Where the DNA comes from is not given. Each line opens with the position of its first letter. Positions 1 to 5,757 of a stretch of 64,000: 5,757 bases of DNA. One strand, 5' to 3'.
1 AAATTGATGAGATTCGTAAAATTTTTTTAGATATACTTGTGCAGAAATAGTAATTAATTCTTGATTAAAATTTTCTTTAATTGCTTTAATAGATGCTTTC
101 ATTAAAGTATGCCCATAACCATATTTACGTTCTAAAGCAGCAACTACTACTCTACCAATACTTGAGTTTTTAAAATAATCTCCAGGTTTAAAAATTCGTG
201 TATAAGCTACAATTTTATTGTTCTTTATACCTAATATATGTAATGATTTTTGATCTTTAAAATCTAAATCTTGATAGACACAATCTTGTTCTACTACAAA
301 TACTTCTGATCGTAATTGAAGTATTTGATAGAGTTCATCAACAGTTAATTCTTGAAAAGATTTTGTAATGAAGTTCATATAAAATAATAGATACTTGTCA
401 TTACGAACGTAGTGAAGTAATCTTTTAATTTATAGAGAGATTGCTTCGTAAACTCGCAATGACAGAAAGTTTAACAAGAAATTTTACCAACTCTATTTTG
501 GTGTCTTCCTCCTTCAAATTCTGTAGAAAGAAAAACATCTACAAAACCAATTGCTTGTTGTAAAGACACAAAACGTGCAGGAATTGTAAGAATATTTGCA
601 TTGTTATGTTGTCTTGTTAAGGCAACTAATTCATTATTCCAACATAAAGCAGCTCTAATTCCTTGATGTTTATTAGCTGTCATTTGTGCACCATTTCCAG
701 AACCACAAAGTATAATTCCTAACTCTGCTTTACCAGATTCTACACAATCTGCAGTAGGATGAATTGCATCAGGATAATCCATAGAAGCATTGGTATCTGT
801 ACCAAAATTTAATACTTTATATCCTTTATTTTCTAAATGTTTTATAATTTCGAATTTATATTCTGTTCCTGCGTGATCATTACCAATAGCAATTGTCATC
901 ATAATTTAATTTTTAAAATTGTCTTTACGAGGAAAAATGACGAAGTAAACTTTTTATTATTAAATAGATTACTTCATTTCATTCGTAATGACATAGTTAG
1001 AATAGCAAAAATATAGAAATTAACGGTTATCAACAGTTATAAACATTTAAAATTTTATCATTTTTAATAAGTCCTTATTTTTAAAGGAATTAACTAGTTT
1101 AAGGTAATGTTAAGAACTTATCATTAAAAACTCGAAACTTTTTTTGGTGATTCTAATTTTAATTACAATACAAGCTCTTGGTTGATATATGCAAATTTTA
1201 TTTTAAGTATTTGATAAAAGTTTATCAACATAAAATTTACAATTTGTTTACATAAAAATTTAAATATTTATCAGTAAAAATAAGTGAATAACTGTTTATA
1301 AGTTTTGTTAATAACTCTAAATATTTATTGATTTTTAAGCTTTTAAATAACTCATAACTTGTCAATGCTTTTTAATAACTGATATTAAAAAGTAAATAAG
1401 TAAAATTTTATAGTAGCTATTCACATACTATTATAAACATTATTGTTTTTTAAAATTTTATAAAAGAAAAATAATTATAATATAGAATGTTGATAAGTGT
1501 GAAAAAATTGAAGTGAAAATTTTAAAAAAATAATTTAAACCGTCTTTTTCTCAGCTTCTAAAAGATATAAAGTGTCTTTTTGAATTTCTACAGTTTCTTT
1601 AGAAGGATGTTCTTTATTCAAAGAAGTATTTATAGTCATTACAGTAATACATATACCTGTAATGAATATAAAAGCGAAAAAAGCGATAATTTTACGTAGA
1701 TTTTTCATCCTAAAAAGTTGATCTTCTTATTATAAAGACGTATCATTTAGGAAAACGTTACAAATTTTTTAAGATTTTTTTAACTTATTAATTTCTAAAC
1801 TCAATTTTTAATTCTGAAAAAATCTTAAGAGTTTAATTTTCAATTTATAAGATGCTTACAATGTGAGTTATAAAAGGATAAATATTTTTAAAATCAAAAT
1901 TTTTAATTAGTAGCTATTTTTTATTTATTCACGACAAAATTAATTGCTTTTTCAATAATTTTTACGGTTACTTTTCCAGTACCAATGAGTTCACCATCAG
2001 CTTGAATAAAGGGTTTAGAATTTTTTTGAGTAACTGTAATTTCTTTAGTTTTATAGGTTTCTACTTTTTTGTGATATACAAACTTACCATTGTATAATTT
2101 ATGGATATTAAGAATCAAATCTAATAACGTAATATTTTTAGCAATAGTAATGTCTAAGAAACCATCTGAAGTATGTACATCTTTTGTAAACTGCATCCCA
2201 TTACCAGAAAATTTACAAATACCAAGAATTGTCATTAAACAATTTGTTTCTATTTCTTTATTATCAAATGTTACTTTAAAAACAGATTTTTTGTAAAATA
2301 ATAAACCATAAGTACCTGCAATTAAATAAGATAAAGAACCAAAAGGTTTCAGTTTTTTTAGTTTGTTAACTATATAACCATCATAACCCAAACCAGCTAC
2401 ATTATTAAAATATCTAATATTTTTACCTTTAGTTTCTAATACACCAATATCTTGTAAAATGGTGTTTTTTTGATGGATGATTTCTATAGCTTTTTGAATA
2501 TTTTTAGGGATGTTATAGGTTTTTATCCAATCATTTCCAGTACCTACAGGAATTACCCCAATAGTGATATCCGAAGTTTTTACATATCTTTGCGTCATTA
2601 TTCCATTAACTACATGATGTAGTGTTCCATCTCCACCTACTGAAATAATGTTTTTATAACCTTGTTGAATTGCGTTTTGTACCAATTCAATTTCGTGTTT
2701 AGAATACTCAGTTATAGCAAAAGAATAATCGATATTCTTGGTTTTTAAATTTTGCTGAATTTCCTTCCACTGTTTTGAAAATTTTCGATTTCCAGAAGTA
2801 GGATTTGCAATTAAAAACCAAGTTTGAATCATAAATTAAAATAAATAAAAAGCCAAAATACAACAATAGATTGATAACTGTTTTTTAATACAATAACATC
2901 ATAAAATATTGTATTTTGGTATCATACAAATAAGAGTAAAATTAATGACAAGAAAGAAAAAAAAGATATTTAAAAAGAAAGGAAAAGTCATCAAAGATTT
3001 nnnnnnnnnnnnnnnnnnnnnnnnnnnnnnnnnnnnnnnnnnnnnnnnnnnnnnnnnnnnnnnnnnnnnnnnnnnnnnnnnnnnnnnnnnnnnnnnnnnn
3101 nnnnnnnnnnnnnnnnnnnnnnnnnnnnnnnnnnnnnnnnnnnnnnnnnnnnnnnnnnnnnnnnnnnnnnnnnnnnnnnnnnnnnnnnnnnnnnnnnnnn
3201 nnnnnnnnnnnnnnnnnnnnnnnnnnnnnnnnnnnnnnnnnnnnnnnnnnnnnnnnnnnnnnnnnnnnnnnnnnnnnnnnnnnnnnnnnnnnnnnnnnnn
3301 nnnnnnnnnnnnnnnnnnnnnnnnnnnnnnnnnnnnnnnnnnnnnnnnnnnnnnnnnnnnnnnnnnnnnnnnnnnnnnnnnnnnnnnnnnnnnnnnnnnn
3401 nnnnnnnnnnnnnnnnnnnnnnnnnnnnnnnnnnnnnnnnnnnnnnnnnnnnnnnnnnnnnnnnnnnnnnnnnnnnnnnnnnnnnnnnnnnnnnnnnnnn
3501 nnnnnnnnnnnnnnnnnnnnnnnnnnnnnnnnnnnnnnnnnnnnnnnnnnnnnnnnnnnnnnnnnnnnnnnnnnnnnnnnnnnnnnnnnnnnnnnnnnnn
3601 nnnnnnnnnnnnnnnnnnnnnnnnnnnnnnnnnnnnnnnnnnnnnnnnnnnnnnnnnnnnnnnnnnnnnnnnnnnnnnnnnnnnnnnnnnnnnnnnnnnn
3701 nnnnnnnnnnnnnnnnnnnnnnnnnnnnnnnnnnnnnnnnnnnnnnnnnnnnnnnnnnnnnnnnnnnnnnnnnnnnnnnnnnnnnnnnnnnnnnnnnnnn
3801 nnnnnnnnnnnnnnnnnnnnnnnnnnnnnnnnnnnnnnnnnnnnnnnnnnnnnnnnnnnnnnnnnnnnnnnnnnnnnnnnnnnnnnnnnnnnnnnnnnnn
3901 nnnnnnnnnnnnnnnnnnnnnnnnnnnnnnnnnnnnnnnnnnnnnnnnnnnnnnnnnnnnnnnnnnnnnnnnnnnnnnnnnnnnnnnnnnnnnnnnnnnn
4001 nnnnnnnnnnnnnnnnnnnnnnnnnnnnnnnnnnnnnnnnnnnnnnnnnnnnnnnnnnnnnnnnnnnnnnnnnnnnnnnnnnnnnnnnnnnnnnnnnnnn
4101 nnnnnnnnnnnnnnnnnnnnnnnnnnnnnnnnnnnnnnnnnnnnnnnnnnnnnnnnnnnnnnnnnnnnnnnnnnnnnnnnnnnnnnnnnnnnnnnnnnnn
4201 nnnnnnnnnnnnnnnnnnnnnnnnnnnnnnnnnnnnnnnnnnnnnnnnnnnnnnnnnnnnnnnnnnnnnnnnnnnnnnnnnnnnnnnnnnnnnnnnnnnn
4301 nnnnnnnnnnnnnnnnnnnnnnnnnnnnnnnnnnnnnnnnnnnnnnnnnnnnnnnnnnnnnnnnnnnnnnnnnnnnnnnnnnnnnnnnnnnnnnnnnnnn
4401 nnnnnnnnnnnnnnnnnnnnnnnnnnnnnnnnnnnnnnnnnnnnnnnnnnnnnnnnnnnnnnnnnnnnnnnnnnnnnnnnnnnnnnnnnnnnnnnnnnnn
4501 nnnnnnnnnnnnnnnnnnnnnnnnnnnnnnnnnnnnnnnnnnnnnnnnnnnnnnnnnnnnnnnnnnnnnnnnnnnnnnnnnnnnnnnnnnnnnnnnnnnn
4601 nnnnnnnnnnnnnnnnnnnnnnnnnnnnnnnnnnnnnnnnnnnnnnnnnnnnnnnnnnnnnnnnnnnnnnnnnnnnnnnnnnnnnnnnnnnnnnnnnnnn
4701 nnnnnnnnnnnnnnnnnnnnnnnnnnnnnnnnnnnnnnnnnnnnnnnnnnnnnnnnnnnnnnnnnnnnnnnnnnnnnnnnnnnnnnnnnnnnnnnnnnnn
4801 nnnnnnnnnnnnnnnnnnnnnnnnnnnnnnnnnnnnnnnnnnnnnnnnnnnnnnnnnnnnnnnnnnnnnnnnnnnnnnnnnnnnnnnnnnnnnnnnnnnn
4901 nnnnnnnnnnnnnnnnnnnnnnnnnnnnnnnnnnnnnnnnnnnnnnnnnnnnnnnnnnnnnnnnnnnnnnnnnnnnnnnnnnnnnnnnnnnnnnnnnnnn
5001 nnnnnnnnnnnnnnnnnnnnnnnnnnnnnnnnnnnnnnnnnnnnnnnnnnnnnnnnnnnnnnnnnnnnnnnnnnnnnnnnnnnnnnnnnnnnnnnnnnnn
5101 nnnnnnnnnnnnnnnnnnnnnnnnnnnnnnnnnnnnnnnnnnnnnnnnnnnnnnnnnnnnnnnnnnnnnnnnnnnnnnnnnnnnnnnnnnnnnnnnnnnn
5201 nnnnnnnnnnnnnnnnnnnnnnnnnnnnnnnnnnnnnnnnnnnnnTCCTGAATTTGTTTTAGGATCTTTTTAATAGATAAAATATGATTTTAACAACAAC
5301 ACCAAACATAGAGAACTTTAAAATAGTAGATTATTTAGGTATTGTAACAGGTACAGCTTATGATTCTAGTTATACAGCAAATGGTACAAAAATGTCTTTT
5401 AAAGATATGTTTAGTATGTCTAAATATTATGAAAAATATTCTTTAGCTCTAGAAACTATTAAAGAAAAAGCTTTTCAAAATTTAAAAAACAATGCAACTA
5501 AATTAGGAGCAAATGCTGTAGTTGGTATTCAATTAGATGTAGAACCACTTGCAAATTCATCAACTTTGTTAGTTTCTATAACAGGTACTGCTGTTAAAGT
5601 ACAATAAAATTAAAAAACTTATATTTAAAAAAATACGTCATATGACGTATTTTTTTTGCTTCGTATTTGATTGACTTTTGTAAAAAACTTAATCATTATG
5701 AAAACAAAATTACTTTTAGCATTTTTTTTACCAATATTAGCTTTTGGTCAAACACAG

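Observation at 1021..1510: Probable oriC built from variant DnaA boxes (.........), unlinked to dnaA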

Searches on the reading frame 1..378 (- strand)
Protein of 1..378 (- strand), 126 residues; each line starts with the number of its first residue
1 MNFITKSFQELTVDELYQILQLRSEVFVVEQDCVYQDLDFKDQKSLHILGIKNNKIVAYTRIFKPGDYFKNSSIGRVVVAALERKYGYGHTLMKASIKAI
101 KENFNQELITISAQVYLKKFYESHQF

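Call 11: search_protein_families(library=pfam, proteins=[window:1-378:-])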
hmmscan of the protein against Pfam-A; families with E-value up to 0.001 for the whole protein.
window:1-378:- (126 aa): 4 families
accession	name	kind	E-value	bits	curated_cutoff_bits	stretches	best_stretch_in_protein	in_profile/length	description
PF13673.13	Acetyltransf_10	-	6.2e-08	33.1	23.6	1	29-124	17-105/128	Acetyltransferase (GNAT) domain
PF00583.31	Acetyltransf_1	-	1.1e-07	32.6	20.7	1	19-124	4-114/116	Acetyltransferase (GNAT) family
PF13527.13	Acetyltransf_9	-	6.8e-06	26.5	25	1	9-122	3-120/127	Acetyltransferase (GNAT) domain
PF13508.13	Acetyltransf_7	-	2.8e-05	24.8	27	1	51-126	9-82/84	Acetyltransferase (GNAT) domain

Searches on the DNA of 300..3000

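Call 21: search_rna_families(source=window, start=300, end=3000, threshold=evalue, max_evalue=1)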
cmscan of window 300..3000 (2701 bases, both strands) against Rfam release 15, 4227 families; matches with E-value up to 1: 0.
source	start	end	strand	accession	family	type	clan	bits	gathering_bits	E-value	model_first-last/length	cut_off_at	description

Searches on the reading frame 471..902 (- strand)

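Call 11: search_protein_families(library=pfam, proteins=[window:471-902:-])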
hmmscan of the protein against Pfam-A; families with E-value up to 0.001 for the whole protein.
window:471-902:- (143 aa): 1 family
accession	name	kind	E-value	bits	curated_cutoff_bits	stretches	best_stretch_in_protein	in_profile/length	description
PF02502.23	LacAB_rpiB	-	2.1e-55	186.9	24.7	1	4-141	1-138/138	Ribose/Galactose Isomerase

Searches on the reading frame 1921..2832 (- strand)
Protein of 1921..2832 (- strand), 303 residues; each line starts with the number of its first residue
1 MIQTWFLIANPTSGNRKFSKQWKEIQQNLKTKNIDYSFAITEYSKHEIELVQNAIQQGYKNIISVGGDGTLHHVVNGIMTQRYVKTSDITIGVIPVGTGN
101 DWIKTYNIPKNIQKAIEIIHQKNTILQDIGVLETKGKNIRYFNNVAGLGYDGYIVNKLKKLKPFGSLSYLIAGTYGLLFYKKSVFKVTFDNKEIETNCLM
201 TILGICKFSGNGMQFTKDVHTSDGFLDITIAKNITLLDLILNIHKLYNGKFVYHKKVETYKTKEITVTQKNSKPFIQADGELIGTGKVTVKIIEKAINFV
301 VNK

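Call 11: search_protein_families(library=pfam, proteins=[window:1921-2832:-])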
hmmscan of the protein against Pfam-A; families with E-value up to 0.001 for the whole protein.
window:1921-2832:- (303 aa): 2 families
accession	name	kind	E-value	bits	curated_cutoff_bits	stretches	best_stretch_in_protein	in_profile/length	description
PF00781.29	DAGK_cat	-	2e-31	108.6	23.6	1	5-130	2-123/125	Diacylglycerol kinase catalytic domain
PF19279.4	YegS_C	-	9.7e-22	77.8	27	1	148-299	5-156/158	YegS C-terminal NAD kinase beta sandwich-like domain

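Call 15: find_related_loci(query=window:1921-2832:-, collection=genome_contigs, flank=5000)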
Query window:1921-2832:- (303 aa) in genome_contigs; peptide patterns used: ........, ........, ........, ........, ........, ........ (x = any residue, [..] = any of these).
190 stretches matched a pattern; 88 encode a relative of the query (tblastn E <= 1e-3); the best 80 are kept; 80 distinct loci.
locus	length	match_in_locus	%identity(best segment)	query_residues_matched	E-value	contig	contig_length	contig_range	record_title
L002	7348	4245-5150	86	1-302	3e-174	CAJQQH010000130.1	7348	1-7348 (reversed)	MAG: uncultured Polaribacter sp. isolate 3_20180426_Bin_20180426_Bin_175_sub_1 genome assembly, contig: c_000001584841,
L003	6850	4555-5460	77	1-302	1e-158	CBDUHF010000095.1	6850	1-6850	MAG TPA_asm: uncultured Polaribacter sp. isolate SRR22808133_concoct_110 genome assembly, contig: ERZ25043452.8019, whol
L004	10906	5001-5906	77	1-302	2e-156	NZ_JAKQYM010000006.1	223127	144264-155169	Polaribacter marinus strain MSW13 NODE_6_length_223127_cov_493.016256, whole genome shotgun sequence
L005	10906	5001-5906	76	1-302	3e-156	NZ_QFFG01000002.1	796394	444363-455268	Polaribacter aquimarinus strain ZY113 contig2, whole genome shotgun sequence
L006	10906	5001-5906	78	1-302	9e-156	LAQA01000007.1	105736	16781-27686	MAG: Flavobacteriaceae bacterium ASP10-09a contig393, whole genome shotgun sequence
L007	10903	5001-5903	75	1-301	2e-155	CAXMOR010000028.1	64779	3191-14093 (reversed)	MAG: uncultured Acidimicrobiia bacterium isolate 07C-BC-St04_bin.1.orig genome assembly, contig: k141_2028390, whole gen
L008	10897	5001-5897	77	4-302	5e-155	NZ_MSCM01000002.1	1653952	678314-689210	Polaribacter glomeratus strain ATCC 43844 scaffold00002, whole genome shotgun sequence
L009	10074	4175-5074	76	1-301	7e-154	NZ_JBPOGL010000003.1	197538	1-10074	MAG: Polaribacter sp. isolate MAG_14 MAG_14_3, whole genome shotgun sequence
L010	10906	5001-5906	75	1-302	1e-151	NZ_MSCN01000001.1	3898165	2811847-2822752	Polaribacter porphyrae strain NBRC 108759 scaffold00001, whole genome shotgun sequence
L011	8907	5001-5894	75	4-301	2e-151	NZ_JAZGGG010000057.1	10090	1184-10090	MAG: Polaribacter sp. isolate SCS4bin.8 SCS4bin.8_57, whole genome shotgun sequence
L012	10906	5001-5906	75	1-302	3e-151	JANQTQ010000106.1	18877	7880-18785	MAG: Polaribacter sp. isolate MAG_13 P22051_101_S23_metaspades_2415_18877_cov_7, whole genome shotgun sequence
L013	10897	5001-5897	74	4-302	3e-150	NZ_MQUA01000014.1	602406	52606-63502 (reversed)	Polaribacter filamentus strain ATCC 700397 ctg7180000000044, whole genome shotgun sequence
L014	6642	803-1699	79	4-302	8e-150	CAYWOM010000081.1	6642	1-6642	MAG TPA_asm: uncultured Polaribacter sp. isolate binchicken_co180_8 genome assembly, contig: NODE_2058_length_6642_cov_6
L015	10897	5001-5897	73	4-302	2e-149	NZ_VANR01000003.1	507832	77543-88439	Polaribacter aestuariivivens strain DBTF-3 contig3, whole genome shotgun sequence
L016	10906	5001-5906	74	1-302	2e-149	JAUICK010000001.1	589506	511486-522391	MAG: Bacteroidia bacterium isolate 7_bin.3 NODE_24_length_589506_cov_2.182100, whole genome shotgun sequence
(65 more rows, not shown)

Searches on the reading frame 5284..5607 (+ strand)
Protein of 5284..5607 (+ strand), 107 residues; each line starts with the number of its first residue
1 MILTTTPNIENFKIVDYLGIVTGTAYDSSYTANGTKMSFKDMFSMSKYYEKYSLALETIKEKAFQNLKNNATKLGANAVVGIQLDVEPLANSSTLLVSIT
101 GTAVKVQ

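Call 11: search_protein_families(library=pfam, proteins=[window:5284-5607:+])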
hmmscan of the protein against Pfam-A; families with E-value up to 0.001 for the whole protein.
window:5284-5607:+ (107 aa): 3 families
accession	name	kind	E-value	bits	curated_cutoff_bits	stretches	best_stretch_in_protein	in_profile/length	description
PF01906.23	YbjQ_1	-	8.1e-25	87.9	23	1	1-106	1-103/103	Putative heavy-metal-binding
PF23025.1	YbjQ_2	-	1.6e-05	25.6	29.1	1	52-106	49-101/103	C2 domain-containing protein 5, YbjQ-like domain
PF13698.11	DUF4156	-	0.00072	20.3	28.9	0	59-85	45-71/90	Domain of unknown function (DUF4156)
